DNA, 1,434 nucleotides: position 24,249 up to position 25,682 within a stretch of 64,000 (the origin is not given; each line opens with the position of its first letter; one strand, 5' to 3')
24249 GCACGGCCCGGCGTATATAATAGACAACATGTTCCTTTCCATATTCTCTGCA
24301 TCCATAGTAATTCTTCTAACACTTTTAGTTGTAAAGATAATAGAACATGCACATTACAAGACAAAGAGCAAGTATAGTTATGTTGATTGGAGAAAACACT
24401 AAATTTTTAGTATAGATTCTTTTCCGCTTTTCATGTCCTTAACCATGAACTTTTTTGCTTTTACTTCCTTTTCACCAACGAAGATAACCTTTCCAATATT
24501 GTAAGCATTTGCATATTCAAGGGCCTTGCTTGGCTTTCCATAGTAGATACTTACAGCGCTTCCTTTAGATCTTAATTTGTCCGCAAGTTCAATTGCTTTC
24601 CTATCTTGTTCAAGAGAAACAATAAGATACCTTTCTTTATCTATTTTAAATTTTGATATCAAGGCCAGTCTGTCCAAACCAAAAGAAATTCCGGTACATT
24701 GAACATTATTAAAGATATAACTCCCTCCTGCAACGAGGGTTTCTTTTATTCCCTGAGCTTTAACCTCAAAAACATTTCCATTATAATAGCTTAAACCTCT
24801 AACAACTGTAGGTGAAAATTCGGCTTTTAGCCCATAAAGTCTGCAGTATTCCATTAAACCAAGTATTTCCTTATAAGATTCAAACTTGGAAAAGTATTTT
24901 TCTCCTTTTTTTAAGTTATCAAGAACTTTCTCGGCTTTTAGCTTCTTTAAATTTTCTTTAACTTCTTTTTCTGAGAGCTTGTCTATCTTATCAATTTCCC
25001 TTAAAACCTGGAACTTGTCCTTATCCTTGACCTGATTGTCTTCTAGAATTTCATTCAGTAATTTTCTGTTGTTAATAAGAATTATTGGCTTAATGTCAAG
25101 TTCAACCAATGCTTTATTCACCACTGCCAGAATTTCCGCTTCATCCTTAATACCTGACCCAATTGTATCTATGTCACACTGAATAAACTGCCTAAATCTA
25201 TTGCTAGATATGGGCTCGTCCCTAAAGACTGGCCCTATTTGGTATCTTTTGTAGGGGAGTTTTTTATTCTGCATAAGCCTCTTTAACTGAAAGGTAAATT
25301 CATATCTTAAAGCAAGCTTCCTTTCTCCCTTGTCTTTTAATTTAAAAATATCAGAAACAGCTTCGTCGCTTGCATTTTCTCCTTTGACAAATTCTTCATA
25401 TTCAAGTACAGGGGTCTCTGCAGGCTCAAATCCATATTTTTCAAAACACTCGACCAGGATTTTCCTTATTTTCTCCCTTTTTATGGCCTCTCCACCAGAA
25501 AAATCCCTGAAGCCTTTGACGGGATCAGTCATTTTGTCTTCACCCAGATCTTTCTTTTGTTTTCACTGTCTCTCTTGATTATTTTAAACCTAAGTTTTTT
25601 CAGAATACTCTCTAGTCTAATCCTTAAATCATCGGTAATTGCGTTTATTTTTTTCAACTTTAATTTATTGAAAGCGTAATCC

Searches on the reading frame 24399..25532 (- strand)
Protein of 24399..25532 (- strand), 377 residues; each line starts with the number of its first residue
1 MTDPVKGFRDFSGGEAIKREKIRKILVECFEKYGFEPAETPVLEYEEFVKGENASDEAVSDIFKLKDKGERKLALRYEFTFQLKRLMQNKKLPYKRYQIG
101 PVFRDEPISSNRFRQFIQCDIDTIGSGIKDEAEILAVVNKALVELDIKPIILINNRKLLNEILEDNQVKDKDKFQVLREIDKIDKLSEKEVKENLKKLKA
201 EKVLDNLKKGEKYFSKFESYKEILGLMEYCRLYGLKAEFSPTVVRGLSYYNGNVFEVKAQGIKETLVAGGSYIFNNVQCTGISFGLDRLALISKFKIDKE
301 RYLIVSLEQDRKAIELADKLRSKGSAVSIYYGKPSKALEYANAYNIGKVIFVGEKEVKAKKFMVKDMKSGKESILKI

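Call 66: search_protein_families(library=pfam, proteins=[window:24399-25532:-], max_evalue=0.001)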
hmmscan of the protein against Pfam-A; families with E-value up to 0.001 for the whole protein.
window:24399-25532:- (377 aa): 5 families
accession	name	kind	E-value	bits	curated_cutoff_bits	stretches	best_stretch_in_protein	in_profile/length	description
PF13393.11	tRNA-synt_His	-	2.4e-34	119.4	25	1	7-289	1-308/308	Histidyl-tRNA synthetase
PF00152.25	tRNA-synt_2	-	1.8e-08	34.3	25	1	18-169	24-152/308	tRNA synthetases class II (D, K and N)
PF01409.25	tRNA-synt_2d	-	2.1e-07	31.1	19.8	1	20-129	20-138/246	tRNA synthetases class II core domain (F)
PF03129.25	HGTP_anticodon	-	2.9e-05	24.6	21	1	309-373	14-80/94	Anticodon binding domain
PF00587.30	tRNA-synt_2b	-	3e-05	24.6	29.3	1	63-128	1-74/179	tRNA synthetase class II core domain (G, H, P, S and T)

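Call 83: search_protein_families(library=ncbifam, proteins=[window:24399-25532:-], max_evalue=0.01)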
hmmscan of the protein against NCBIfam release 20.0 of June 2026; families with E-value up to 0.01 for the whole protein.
window:24399-25532:- (377 aa): 24 families
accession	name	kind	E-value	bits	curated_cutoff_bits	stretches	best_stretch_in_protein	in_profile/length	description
TIGR00442.1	hisS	equivalog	1e-76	258.6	286.75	1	4-375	2-404/406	histidine--tRNA ligase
NF009085.0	PRK12420.1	equivalog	9.9e-68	229.4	540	1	4-376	6-418/426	histidine--tRNA ligase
TIGR00443.1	hisZ_biosyn_reg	equivalog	4.3e-35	121.3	271.65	1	9-290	1-309/314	ATP phosphoribosyltransferase regulatory subunit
NF008941.0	PRK12292.2-4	equivalog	2.1e-25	89.5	447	1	7-329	12-362/393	ATP phosphoribosyltransferase regulatory subunit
NF008945.0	PRK12292.3-3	equivalog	8.7e-21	74.4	409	2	7-199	5-193/368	ATP phosphoribosyltransferase regulatory subunit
NF008940.0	PRK12292.2-3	equivalog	1.6e-20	73.2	450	1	3-356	4-395/404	ATP phosphoribosyltransferase regulatory subunit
NF008942.0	PRK12292.2-5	equivalog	5.6e-20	71.4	643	1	6-368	13-411/434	ATP phosphoribosyltransferase regulatory subunit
NF008943.0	PRK12292.3-1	equivalog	7.4e-18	64.8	690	2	6-176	28-198/403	ATP phosphoribosyltransferase regulatory subunit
NF008953.0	PRK12295.1-6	equivalog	3.4e-16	59.2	384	2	16-189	9-184/384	ATP phosphoribosyltransferase regulatory subunit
NF008935.0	PRK12292.1-1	equivalog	4.6e-16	58.7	350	1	14-336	16-359/382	ATP phosphoribosyltransferase regulatory subunit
NF008936.0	PRK12292.1-3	equivalog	1.1e-15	57.4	492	1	6-359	9-398/406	ATP phosphoribosyltransferase regulatory subunit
NF008946.0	PRK12293.1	equivalog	4.1e-13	49.5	224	1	15-289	18-275/282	ATP phosphoribosyltransferase regulatory subunit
NF009086.0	PRK12421.1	equivalog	3.2e-12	46.1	318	1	14-329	19-360/389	ATP phosphoribosyltransferase regulatory subunit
NF008939.0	PRK12292.2-1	equivalog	2.1e-11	43.2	335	1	3-309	4-327/391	ATP phosphoribosyltransferase regulatory subunit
NF008950.0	PRK12295.1-3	equivalog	5.6e-11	42.4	492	1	15-180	8-175/387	ATP phosphoribosyltransferase regulatory subunit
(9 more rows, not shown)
